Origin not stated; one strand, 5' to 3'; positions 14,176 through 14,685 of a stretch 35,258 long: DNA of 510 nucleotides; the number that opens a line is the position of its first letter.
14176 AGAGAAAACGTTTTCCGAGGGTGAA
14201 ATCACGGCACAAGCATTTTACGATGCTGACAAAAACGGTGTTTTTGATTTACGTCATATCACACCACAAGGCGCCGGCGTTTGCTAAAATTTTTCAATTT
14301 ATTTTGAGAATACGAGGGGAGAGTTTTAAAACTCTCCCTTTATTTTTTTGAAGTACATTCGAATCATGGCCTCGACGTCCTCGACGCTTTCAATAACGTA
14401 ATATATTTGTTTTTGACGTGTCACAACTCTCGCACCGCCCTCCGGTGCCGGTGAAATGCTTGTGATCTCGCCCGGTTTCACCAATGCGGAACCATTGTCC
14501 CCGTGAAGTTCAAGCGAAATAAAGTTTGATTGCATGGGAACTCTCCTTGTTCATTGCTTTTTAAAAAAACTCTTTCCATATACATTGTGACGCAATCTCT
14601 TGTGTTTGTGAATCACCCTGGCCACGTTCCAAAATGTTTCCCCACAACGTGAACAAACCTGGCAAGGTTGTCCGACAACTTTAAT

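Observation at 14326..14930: Opposite-strand three-gene moron between the tail tube and tail chaperones: RHH regulator, Zn-ribbon protein and a 69-aa protein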

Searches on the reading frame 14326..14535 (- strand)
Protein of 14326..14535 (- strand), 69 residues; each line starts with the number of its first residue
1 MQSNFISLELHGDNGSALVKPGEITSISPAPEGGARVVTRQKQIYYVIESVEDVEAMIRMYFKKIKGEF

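Call 7: search_protein_families(library=pfam, max_evalue=1, proteins=[window:14326-14535:-])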
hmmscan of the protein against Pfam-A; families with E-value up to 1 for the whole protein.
window:14326-14535:- (69 aa): 1 family
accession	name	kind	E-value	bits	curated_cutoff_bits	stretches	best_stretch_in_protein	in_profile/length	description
PF00351.26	Biopterin_H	-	0.069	12.6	22.7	1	38-69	261-292/331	Biopterin-dependent aromatic amino acid hydroxylase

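Call 8: search_protein_families(library=phrogs, max_evalue=1, proteins=[window:14326-14535:-])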
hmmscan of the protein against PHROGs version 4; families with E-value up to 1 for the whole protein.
window:14326-14535:- (69 aa): 1 family
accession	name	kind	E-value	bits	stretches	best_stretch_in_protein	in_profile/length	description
phrog_13926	-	unknown function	0.039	15.2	1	2-55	2-55/70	-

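Call 13: find_homologous_proteins(query=window:14326-14535:-, max_evalue=10)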
Query window:14326-14535:- (69 aa): 8 proteins with E <= 10 among 8 candidates.
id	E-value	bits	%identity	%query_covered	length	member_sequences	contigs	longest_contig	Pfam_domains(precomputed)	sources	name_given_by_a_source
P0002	5.8e-37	141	100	100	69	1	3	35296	-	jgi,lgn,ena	-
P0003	2.9e-30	120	80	100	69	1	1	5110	-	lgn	-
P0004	8.2e-30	119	81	100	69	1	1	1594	-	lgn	-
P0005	2.9e-29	117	83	100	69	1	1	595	-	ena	-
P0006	1.0e-28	115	75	100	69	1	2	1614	-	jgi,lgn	-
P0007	2.1e-28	114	75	100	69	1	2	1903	-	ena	-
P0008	3.0e-27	111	74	100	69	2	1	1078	-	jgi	jgi:hypothetical protein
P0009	7.8e-24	100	70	100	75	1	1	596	-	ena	-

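Call 14: find_encoding_contigs(protein=P0003, flank=5000)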
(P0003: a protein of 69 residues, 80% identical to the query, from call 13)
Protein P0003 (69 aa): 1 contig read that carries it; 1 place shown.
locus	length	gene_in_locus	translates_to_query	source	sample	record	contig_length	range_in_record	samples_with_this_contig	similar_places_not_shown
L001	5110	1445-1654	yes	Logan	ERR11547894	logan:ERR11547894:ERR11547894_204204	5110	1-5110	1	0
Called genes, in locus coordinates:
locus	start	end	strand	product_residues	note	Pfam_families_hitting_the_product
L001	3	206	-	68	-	?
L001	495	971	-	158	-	-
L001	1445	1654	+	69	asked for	-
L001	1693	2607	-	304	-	-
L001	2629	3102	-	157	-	-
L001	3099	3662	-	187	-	-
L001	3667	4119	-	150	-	-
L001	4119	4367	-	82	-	-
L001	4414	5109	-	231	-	?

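Call 15: find_encoding_contigs(protein=P0007, flank=5000)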
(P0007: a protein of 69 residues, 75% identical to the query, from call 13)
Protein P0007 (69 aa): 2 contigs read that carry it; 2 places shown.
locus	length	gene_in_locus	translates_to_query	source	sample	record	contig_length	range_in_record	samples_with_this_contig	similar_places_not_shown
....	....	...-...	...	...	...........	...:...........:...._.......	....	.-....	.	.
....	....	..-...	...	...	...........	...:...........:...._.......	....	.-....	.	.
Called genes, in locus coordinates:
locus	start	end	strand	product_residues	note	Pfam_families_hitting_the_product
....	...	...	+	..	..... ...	-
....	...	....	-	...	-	-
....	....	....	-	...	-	?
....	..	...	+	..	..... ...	-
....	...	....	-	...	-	-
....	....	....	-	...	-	?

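Call 16: find_encoding_contigs(protein=P0002, flank=3000)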
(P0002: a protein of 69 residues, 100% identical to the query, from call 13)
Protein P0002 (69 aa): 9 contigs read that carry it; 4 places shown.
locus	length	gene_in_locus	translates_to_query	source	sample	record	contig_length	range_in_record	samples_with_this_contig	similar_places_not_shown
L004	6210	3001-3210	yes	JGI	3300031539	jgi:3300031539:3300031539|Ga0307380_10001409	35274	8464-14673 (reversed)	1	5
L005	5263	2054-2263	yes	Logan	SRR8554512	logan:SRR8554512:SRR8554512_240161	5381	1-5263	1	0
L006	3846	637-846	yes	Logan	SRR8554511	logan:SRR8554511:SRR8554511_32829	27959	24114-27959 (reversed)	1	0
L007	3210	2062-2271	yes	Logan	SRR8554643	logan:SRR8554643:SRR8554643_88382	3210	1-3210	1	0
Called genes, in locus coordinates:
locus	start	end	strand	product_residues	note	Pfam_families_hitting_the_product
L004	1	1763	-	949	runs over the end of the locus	PF10145:PhageMin_Tail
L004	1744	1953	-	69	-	-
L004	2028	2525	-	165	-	-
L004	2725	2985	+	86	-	-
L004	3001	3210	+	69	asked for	-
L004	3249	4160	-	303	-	-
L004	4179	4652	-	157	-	-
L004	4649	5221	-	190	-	-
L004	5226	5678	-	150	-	-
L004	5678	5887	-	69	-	-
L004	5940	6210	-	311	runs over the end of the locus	-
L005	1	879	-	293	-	?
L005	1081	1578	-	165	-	-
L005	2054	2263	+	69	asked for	-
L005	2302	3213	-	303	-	-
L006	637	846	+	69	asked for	-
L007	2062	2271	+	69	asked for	-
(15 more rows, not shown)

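Call 25: search_protein_families(library=pfam, max_evalue=1, proteins=[L001:1052-1228:+, L001:1171-1431:+])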
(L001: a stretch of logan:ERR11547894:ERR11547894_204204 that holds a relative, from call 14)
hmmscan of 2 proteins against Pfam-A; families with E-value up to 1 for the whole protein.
L001:1052-1228:+ (58 aa): 0 families

L001:1171-1431:+ (86 aa): 2 families
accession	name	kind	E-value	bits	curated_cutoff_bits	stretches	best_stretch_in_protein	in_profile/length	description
PF13085.11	Fer2_3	-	0.079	13.4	27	1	15-56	34-75/107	2Fe-2S iron-sulfur cluster binding domain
PF00584.25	SecE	-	0.19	12.1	22.7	1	16-38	11-33/55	SecE/Sec61-gamma subunits of protein translocation complex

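Call 52: predict_structure(alignment_id=A4)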
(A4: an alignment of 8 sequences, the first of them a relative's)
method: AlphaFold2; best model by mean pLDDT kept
length: 69 residues; sequences in the alignment: 8
mean_pLDDT: 72.3   pTM: 0.56
mean pLDDT of the five models: 72.3, 71.5, 66.9, 66.5, 65.7
residues with pLDDT >= 90: 0; 70-90: 42; 50-70: 22; < 50: 5
segments of 3 or more residues with pLDDT < 50: 67-69
pLDDT, mean of each block of 10 residues (from residue 1): 70 78 82 82 80 61 53
secondary structure, 60 per line:
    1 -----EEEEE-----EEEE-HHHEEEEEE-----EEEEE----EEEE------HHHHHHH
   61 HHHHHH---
elements in order: E6-10 E16-19 E24-29 E35-39 E44-47 H54-66
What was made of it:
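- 14326..14535 (-): g3: 69-aa protein with five beta-strands and a C-terminal helix. The fold resembles phage FlbD/SwrD-like proteins. Strong SD (AAGGAG, 14543-14548). Call 52 (pLDDT 72).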

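Call 62: fold_search(model_id=the predicted structure, library=pdb)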
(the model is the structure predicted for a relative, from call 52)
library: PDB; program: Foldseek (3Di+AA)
matches with E <= 10: 844; with E <= 0.001: 0
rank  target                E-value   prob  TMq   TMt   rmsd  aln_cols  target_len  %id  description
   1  3tvv_B                1.6e-01  0.75  0.46  0.19   5.1        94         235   16  Structure of the tandem PH domains of Rtt106 (residues 68-315) (released 2012-02-01)
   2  3gyo                  2.1e-01  0.85  0.54  0.22   4.8        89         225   17  Se-Met Rtt106p (released 2009-12-08)
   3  2x5c_B                2.2e-01  0.18  0.27  0.21   9.5        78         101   12  Crystal structure of hypothetical protein ORF131 from Pyrobaculum Spherical Virus (released 2010-07-21)
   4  3tvv_A                4.0e-01  0.80  0.55  0.21   4.2        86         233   17  Structure of the tandem PH domains of Rtt106 (residues 68-315) (released 2012-02-01)
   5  3au4_A                4.2e-01  0.82  0.61  0.11   5.0        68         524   15  Structure of the human myosin-X MyTH4-FERM cassette bound to its specific cargo, DCC (released 2011-07-13)
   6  4chj                  4.2e-01  0.54  0.47  0.31   5.5        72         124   11  Structure of Inner Membrane Complex (IMC) Sub-compartment Protein 3 (ISP3) from Toxoplasma gondii (released 2014-04-09)
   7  6log                  4.5e-01  0.63  0.42  0.45   4.3        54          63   11  Crystal structure of human CCL5-12AAA14 mutant (released 2020-03-18)
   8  1nap_A                4.5e-01  0.47  0.43  0.45   6.0        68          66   15  THE CRYSTAL STRUCTURE OF RECOMBINANT HUMAN NEUTROPHIL-ACTIVATING PEPTIDE-2 (M6L) AT 1.9-ANGSTROMS RESOLUTION (released 1995-12-19)
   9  1mgs_MODEL_1_A        4.5e-01  0.33  0.41  0.39   5.4        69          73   14  THE SOLUTION STRUCTURE OF MELANOMA GROWTH STIMULATING ACTIVITY (released 1994-09-30)
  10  2yf0                  5.8e-01  0.54  0.51  0.10   4.8        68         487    4  Human Myotubularin related protein 6 (MTMR6) (released 2011-04-13)
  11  3gyp                  5.8e-01  0.47  0.47  0.19   4.6        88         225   17  Rtt106p (released 2009-12-08)
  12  3ulc                  5.8e-01  0.44  0.47  0.37   5.5        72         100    7  Crystal structure of the pleckstrin homology domain of Saccharomyces cerevisiae Avo1, a TORC2 subunit, in the P3121 crys (released 2012-04-11)
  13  3hie_C                5.8e-01  0.41  0.49  0.25   5.8        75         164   15  Structure of the membrane-binding domain of the Sec3 subunit of the Exocyst complex (released 2010-02-23)
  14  6l1e                  6.2e-01  0.57  0.43  0.17   4.5        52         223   21  Crystal structure of middle domain of hSSRP1 (released 2020-09-30)
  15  4r9w_A                6.2e-01  0.51  0.47  0.51   5.3        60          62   13  Crystal structure of platelet factor 4 complexed with fondaparinux (released 2015-12-16)
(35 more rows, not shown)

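Call 63: search_protein_representatives(alignment_id=A4)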
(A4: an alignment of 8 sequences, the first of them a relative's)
Query: 8 sequences, 69 profile positions. Proteins with E-value up to 0.001 (for the whole library): 11; up to 1e-10: 5; up to 1e-30: 0. The best 11 are listed.
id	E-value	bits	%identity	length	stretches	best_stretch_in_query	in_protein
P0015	5.8e-29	115.6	-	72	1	1-67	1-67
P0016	6.3e-21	89.9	-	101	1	3-66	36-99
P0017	7.3e-17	76.8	-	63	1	1-63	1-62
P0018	2.1e-14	68.9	-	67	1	3-62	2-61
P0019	6.3e-11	57.8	-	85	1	4-63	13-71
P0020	2.8e-09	52.6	-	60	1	11-59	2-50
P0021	2.6e-08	49.4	-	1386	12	11-35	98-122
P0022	7.2e-06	41.6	-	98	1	4-67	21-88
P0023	6.0e-05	38.7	-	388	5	18-40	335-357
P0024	1.1e-04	37.9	-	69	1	5-58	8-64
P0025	8.3e-04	35.0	-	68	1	1-51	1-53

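Call 66: search_protein_families(library=pfam, alignment_id=A7, max_evalue=10)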
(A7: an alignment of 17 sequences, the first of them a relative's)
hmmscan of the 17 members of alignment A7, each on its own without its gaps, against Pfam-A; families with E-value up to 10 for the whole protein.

A. member 1, P0002 (69 aa): 1 family
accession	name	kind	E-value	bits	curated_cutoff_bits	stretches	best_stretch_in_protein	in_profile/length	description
PF00351.26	Biopterin_H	-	0.069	12.6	22.7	1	38-69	261-292/331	Biopterin-dependent aromatic amino acid hydroxylase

B. families by the number of members that match (of 17 scanned): 8 families
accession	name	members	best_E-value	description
PF10411.14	DsbC_N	2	0.011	Disulfide bond isomerase protein N-terminal domain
PF18903.5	DUF5659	1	0.026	Domain of unknown function (DUF5659)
PF15886.11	CBM39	1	0.048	Carbohydrate binding domain (family 32)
PF21709.3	ABC_C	1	0.048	Emaravirus ABC_C protein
PF23983.2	P11_C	1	0.065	Minor capsid protein P11, C-terminal conserved region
PF00351.26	Biopterin_H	1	0.069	Biopterin-dependent aromatic amino acid hydroxylase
PF22877.3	RRM_Thc1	1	0.078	Thc1, RRM domain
PF16820.11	PKD_3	1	0.23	PKD-like domain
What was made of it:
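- Closest known: FlbD/SwrD family. Different: No Pfam hit was found for any of 17 g3-family members (call 66).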

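Call 67: search_solved_structures(query=A7, max_evalue=10)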
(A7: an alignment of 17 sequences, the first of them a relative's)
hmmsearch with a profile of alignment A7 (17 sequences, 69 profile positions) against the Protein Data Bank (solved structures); distinct sequences matched with E-value up to 10: 6.
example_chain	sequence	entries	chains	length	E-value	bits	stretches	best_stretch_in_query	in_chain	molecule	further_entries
2wpq_A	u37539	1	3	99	0.87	12.6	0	42-67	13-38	TRIMERIC AUTOTRANSPORTER ADHESIN FRAGMENT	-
5z2i_A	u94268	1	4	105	0.94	12.5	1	11-37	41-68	Dictyostelium discoideum mitochondrial calcium uniporter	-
5z2h_A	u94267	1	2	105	1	12.4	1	11-37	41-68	Dictyostelium discoideum mitochondrial calcium uniporter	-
3csk_A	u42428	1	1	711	1.4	11.9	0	27-41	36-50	Probable dipeptidyl-peptidase 3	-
2wpr_A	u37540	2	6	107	1.8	11.5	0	42-64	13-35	TRIMERIC AUTOTRANSPORTER ADHESIN FRAGMENT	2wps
7ypm_A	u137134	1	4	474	2.1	11.3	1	30-45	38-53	Aspartate aminotransferase family protein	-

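Call 68: find_encoding_contigs(protein=P0022, flank=4000, max_places=3)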
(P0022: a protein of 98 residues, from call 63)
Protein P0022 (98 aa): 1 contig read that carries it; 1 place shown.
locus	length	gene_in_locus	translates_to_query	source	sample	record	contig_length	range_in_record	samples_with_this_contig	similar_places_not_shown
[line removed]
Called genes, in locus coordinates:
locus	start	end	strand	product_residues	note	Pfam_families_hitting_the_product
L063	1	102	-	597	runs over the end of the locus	-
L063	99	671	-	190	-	-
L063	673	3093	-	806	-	PF06791:TMP_2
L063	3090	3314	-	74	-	-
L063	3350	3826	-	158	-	-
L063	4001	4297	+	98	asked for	-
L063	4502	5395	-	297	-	-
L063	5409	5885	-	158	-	-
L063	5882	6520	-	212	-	-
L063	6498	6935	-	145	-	PF07030:Phage_Mu_Gp36 (weak)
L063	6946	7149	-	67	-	-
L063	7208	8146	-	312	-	-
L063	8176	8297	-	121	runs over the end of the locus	-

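Call 69: find_encoding_contigs(protein=P0019, flank=4000, max_places=3)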
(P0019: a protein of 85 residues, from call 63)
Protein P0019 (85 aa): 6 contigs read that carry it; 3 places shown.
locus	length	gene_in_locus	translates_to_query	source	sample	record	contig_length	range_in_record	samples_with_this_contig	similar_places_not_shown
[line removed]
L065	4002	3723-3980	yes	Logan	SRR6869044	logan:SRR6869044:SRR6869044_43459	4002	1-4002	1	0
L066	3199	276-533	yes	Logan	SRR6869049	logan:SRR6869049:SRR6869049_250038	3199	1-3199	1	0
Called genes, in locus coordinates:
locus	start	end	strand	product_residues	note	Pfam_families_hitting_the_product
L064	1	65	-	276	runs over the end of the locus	-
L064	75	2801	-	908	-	PF10145:PhageMin_Tail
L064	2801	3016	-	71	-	-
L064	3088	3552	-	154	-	-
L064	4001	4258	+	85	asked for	-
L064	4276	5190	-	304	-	-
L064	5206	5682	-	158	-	-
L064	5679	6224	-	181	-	-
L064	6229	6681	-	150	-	-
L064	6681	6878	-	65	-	-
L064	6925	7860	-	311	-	-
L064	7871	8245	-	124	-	-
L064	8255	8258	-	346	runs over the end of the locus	PF10123:Mu-like_Pro_N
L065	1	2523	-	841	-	?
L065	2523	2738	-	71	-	-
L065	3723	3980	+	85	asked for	-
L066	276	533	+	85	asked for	-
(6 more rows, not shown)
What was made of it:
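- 14326..14535 (-): Calls 68 and 69 (distant members occupy the same slot).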

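Call 95: find_encoding_contigs(protein=P0019, flank=10000, max_places=1)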
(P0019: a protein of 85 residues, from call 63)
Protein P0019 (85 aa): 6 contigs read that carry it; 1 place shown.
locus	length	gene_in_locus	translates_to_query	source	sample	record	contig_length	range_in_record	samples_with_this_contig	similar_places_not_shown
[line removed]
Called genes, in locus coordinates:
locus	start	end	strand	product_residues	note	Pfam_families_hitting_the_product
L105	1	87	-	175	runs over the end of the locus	PF05257:CHAP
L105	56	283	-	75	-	-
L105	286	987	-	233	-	-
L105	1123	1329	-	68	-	-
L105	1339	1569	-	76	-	-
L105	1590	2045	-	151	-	-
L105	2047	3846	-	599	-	-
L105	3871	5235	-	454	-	-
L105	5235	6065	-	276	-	-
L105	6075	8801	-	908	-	PF10145:PhageMin_Tail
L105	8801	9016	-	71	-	-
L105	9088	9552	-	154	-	-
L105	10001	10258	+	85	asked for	-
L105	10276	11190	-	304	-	-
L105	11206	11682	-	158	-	-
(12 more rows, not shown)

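Call 105: search_protein_families(library=padloc, max_evalue=1, proteins=[window:14326-14535:-, P0015, P0019, P0022])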
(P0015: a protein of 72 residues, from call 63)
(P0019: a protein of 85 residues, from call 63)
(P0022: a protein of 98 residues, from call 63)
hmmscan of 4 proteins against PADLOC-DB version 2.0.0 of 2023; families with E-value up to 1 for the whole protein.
window:14326-14535:- (69 aa): 0 families

P0015 (72 aa): 0 families

P0019 (85 aa): 0 families

P0022 (98 aa): 0 families

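Call 106: search_protein_families(library=ncbifam, max_evalue=1, proteins=[window:14326-14535:-, P0015, P0019, P0022])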
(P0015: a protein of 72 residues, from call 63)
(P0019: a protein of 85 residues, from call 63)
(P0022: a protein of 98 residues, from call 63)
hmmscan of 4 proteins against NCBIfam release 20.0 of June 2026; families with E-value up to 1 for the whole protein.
window:14326-14535:- (69 aa): 0 families

P0015 (72 aa): 0 families

P0019 (85 aa): 0 families

P0022 (98 aa): 2 families
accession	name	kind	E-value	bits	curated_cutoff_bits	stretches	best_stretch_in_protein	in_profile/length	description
NF002499.0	PRK01827.1-5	equivalog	0.04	13.1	405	1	17-48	106-138/264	thymidylate synthase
NF002497.0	PRK01827.1-3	equivalog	0.043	13.1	327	1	23-48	113-138/264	thymidylate synthase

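Call 113: fold_search(model_id=the predicted structure, library=viral)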
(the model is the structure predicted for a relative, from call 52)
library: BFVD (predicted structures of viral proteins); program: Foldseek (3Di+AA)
matches with E <= 10: 899; with E <= 0.001: 1
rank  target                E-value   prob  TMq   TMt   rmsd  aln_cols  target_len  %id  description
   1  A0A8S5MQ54            5.9e-04  1.00  0.71  0.75   2.3        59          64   27  Flagellar and swarming motility protein [Podoviridae sp. ctUS21]
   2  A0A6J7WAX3            2.0e-03  1.00  0.71  0.67   3.1        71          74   22  Flagellar [uncultured Caudovirales phage]
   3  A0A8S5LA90            2.1e-03  1.00  0.67  0.66   2.4        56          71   25  Flagellar and swarming motility protein [Siphoviridae sp. ctFNZ2]
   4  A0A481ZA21            2.9e-03  1.00  0.48  0.38   6.4        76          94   16  Uncharacterized protein [Pithovirus LCPAC302]
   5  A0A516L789            4.5e-03  1.00  0.66  0.54   2.4        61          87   18  (no name in the UniProt tables at hand)
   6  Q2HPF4                4.8e-03  1.00  0.57  0.37   6.2        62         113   19  Uncharacterized protein [Burkholderia phage BcepNazgul]
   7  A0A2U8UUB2            5.1e-03  1.00  0.65  0.23   4.4        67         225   19  Uncharacterized protein [Microbacterium phage Hendrix]
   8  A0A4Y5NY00            1.0e-02  1.00  0.67  0.68   2.5        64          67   22  (no name in the UniProt tables at hand)
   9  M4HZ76                1.1e-02  1.00  0.70  0.68   3.8        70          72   23  (no name in the UniProt tables at hand)
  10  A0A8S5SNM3            1.1e-02  1.00  0.70  0.70   3.3        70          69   16  Flagellar and Swarming motility protein [Siphoviridae sp. ctnR613]
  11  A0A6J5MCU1            1.2e-02  1.00  0.68  0.76   2.3        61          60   26  Uncharacterized protein [uncultured Caudovirales phage]
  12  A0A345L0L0            1.2e-02  1.00  0.58  0.60   3.8        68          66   24  Uncharacterized protein [Mycobacterium phage Steamy]
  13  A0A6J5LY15            1.5e-02  1.00  0.60  0.55   3.4        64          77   19  Uncharacterized protein [uncultured Caudovirales phage]
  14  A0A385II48            1.7e-02  1.00  0.63  0.63   2.9        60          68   10  Uncharacterized protein [Escherichia phage PGN829.1]
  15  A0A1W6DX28            1.7e-02  1.00  0.64  0.61   4.2        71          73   21  Uncharacterized protein [Sphingobium phage Lacusarx]
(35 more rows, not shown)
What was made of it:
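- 14326..14535 (-): Call 113 (BFVD E = 5.9e-4, TM 0.71-0.75).
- On FlbD/SwrD (PF06289), for gene 3: The best BFVD hits are phage proteins annotated as this family (E = 5.9e-4 to 4e-2, TM 0.67-0.75; call 113).
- Closest known: FlbD/SwrD family. Same: The g3 model superposes on phage proteins annotated as 'flagellar and swarming motility protein' (TM 0.71-0.75, rmsd 2.3 A, 27% identity; call 113).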
